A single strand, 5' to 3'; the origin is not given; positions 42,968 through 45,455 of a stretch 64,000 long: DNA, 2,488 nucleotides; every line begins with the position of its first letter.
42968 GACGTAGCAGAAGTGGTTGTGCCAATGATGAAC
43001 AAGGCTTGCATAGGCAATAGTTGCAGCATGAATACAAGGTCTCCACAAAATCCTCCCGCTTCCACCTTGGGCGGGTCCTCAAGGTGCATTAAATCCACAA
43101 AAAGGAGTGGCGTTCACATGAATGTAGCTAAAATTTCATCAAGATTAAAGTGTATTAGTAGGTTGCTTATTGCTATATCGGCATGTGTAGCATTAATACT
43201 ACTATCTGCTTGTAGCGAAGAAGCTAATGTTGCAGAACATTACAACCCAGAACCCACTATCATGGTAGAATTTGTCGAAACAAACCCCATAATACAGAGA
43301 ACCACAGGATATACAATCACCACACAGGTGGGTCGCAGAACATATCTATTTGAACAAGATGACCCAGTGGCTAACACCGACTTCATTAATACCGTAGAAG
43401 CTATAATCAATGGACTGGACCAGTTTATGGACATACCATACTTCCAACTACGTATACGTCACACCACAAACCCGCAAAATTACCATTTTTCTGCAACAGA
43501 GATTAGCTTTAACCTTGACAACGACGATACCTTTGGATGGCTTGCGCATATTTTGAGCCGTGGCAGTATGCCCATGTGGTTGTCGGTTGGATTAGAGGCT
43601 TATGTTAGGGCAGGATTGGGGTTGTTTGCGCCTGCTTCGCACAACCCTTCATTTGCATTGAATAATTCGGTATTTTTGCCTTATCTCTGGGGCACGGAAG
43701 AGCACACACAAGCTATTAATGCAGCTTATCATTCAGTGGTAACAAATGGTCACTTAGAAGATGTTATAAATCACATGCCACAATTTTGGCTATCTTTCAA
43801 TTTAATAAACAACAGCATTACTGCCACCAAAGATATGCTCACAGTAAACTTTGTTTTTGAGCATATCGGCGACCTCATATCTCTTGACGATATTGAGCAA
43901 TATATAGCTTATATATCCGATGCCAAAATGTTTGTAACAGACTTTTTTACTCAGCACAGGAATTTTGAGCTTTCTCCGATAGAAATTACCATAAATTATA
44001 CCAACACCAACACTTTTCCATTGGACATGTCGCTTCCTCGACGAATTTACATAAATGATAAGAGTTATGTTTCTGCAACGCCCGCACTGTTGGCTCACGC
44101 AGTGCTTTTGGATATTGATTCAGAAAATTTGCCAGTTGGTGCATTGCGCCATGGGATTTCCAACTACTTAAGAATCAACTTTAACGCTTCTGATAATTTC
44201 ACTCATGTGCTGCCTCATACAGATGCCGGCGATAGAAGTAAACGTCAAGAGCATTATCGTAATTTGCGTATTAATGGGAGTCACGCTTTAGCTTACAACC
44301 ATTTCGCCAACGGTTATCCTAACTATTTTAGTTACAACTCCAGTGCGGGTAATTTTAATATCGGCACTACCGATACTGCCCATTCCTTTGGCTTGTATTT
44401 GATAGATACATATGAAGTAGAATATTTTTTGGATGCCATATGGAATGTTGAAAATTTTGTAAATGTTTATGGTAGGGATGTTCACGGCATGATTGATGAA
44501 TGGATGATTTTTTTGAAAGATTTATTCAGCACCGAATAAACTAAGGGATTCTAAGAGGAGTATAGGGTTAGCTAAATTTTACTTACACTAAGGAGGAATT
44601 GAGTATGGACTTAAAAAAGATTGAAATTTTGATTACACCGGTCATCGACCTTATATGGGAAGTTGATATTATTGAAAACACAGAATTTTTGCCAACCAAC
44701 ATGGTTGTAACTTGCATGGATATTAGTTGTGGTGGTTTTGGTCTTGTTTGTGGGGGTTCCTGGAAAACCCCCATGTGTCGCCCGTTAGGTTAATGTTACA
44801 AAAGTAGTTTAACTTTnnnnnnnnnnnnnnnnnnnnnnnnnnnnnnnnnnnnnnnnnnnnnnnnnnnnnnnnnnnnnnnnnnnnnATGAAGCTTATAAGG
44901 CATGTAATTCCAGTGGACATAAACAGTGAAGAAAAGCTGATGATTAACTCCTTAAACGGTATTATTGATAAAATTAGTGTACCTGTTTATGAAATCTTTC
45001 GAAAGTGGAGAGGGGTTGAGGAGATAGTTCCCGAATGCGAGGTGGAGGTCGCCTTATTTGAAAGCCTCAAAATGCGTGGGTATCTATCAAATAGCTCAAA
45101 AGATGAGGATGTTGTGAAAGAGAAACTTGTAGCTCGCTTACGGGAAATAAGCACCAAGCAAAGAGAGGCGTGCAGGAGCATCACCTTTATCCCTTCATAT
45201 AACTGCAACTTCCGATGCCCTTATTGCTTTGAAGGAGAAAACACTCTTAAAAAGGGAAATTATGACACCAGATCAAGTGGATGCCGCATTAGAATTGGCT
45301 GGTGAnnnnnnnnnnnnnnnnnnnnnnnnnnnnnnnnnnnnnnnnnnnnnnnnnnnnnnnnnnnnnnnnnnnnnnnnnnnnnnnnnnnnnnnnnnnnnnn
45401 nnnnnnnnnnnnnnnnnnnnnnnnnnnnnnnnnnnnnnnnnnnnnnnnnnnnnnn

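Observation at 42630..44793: Three paralogous precursor ORFs: conserved IDLxWE leader, hypervariable Cys-rich cores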

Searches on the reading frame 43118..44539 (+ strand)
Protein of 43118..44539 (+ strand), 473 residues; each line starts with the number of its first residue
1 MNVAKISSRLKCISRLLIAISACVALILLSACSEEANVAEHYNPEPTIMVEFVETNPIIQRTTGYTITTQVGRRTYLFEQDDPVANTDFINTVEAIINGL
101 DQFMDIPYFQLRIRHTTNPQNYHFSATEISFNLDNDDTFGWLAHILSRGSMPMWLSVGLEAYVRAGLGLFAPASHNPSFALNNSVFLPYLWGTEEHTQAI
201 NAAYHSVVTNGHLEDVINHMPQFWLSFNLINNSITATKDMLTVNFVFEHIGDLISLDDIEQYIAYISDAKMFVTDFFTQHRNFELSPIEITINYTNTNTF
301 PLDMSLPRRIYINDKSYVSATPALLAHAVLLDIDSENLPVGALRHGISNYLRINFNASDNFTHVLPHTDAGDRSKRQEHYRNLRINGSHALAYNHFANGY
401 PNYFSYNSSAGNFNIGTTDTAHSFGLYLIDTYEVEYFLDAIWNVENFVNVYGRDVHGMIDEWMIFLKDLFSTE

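Call 9: search_protein_families(library=ncbifam, proteins=[window:43118-44539:+], max_evalue=0.1)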
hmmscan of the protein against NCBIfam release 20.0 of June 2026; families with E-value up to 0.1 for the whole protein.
window:43118-44539:+ (473 aa): 0 families

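Call 10: search_protein_families(library=pfam, proteins=[window:43118-44539:+], max_evalue=0.1)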
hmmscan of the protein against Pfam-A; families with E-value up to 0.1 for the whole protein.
window:43118-44539:+ (473 aa): 0 families

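Call 67: search_solved_structures(query=A7, max_evalue=10)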
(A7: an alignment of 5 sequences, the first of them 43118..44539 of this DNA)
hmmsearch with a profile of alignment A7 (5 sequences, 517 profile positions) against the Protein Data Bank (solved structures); distinct sequences matched with E-value up to 10: 2.
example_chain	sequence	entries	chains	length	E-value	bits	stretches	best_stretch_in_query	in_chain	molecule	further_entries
2yp6_A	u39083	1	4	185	0.38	12.6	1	13-59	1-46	THIOREDOXIN FAMILY PROTEIN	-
6h3i_B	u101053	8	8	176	1.1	11.1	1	21-59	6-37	Peptidyl-prolyl cis-trans isomerase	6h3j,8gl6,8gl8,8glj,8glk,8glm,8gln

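Call 68: search_protein_families(library=pfam, proteins=[window:43118-44539:+], max_evalue=10)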
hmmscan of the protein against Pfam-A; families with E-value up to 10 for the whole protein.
window:43118-44539:+ (473 aa): 0 families

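Call 70: find_homologous_proteins(query=A7, max_evalue=0.001)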
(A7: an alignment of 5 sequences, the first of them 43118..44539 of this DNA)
Query A7 (5 sequences) (473 aa, profile of the alignment): 5 proteins with E <= 0.001 among 7648 candidates.
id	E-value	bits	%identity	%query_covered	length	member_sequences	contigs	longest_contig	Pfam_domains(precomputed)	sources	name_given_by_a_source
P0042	1.3e-223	762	38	92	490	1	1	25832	-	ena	-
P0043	6.7e-211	720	100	100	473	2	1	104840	-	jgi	-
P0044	7.1e-211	720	23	48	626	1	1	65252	-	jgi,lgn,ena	-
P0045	1.2e-164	567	37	96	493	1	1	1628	-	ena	-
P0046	9.3e-131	455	35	96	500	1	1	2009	-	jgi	-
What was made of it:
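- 43118..44539 (+): Lipoprotein 2: intact paralogue of the HExxH lipoprotein, but with the catalytic motif lost (LAHAV / RHG). Called as a separate 473-aa protein in JGI (call 70). Only 5 cluster representatives of this family were found among 5.8 billion protein clusters (call 70).
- Checked: JGI's gene caller called that lipoprotein separately as 473 aa (call 70).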

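Call 76: predict_structure(alignment_id=A8)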
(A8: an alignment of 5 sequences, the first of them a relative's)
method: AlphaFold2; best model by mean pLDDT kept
length: 490 residues; sequences in the alignment: 5
mean_pLDDT: 37.6   pTM: 0.29
mean pLDDT of the five models: 37.6, 37.2, 34.7, 31.8, 30.2
residues with pLDDT >= 90: 0; 70-90: 11; 50-70: 83; < 50: 396
segments of 3 or more residues with pLDDT < 50: 17-57, 93-100, 126-129, 139-429, 431-434, 436-450, 458-460, 465-490
pLDDT, mean of each block of 10 residues (from residue 1): 58 53 29 23 31 46 70 67 62 47 66 57 54 51 44 37 25 23 29 33 31 25 21 24 27 36 40 29 27 23 26 32 31 24 25 25 35 35 25 28 28 31 44 47 43 56 48 36 30
secondary structure, 60 per line:
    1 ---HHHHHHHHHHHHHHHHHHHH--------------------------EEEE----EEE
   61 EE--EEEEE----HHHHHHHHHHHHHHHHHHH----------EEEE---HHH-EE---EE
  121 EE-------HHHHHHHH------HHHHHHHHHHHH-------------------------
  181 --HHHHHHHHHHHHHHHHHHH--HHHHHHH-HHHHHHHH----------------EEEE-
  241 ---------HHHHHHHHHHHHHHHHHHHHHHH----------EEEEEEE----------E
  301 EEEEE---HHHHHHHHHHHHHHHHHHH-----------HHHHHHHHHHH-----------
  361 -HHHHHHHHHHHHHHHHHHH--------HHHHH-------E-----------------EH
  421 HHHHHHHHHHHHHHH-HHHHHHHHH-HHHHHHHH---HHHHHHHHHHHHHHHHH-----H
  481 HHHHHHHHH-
elements in order: H4-23 E50-53 E58-62 E65-69 H74-92 E103-106 E119-122 H130-137 H144-155 H183-201 H204-210 H212-219 E236-239 H250-272 E283-289 E300-305 H309-327 H339-349 H362-380 H389-393 H420-435 H437-445 H447-454 H458-474 H480-489
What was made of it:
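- Structure prediction of the HExxH lipoprotein failed (pLDDT 37.6, call 76), so its peptidase assignment rests on a motif and sub-threshold Pfam hits.
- Tried and rejected: Structure prediction of the HExxH lipoprotein (call 76).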

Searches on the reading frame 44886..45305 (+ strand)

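Call 9: search_protein_families(library=ncbifam, proteins=[window:44886-45305:+], max_evalue=0.1)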
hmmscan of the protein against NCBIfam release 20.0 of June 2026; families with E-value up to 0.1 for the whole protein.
window:44886-45305:+ (139 aa): 16 families
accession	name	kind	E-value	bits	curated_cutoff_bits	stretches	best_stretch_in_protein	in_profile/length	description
TIGR04463.1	rSAM_vs_C_rich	equivalog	2.2e-09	36.6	525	1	9-122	4-107/438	TIGR04463 family radical SAM/SPASM RiPP maturase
TIGR04334.1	rSAM_Clo7bot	equivalog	1.7e-05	23.6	600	1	14-118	13-111/440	radical SAM/SPASM domain Clo7bot peptide maturase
NF052473.1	rSAM_FlmE_OhkG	exception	4.4e-05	22.4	500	1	7-116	9-117/481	FlmE/OhkG family radical SAM/SPASM peptide maturase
TIGR04280.1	geopep_mat_rSAM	hypoth_equivalog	5.8e-05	22.2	400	1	61-121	53-108/428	geopeptide radical SAM maturase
NF038107.1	rSAM_NF038107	equivalog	0.00042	19.2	600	1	45-120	35-108/444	Cys-every-fifth radical SAM/SPASM peptide maturase CefB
TIGR04068.1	rSAM_ocin_clost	equivalog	0.0014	17.6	500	1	29-117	23-104/462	Cys-rich peptide radical SAM maturase CcpM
TIGR03978.1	rSAM_paired_1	equivalog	0.0017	17.2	370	1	53-129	41-115/466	His-Xaa-Ser system radical SAM maturase HxsB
TIGR04136.1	rSAM_FibroRumin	equivalog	0.0045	15.9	400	1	53-123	54-117/458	FibroRumin system radical SAM peptide maturase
NF040899.1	ryptide_rSAM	equivalog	0.011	14.5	600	1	63-117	66-118/464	radical SAM/SPASM ryptide class RiPP maturase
TIGR04163.1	rSAM_cobopep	equivalog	0.03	13.1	375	1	85-126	51-93/428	peptide-modifying radical SAM enzyme CbpB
NF040492.1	not_ScfB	exception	0.037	12.9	855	1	72-122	70-120/450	ScfB-related radical SAM/SPASM orphan maturase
NF047865.1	rSAM_PapB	equivalog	0.051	12.8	340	1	97-118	3-24/330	PapB family radical SAM/SPASM ranthipeptide maturase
TIGR02495.1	NrdG2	equivalog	0.06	12.7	131.15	1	106-119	25-38/193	anaerobic ribonucleoside-triphosphate reductase activating protein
TIGR03974.1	rSAM_six_Cys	equivalog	0.064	12.1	425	1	85-120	85-120/451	thioether cross-link-forming SCIFF peptide maturase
TIGR04115.1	rSAM_Cxxx_rpt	equivalog_domain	0.082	12.4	350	0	97-126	2-32/359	radical SAM peptide maturase, CXXX-repeat target family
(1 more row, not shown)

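Call 10: search_protein_families(library=pfam, proteins=[window:44886-45305:+], max_evalue=0.1)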
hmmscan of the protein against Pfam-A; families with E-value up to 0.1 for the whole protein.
window:44886-45305:+ (139 aa): 1 family
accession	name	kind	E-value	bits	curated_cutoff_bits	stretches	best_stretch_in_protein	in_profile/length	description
PF04055.27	Radical_SAM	-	0.087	13.4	29.5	1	102-119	2-19/166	Radical SAM superfamily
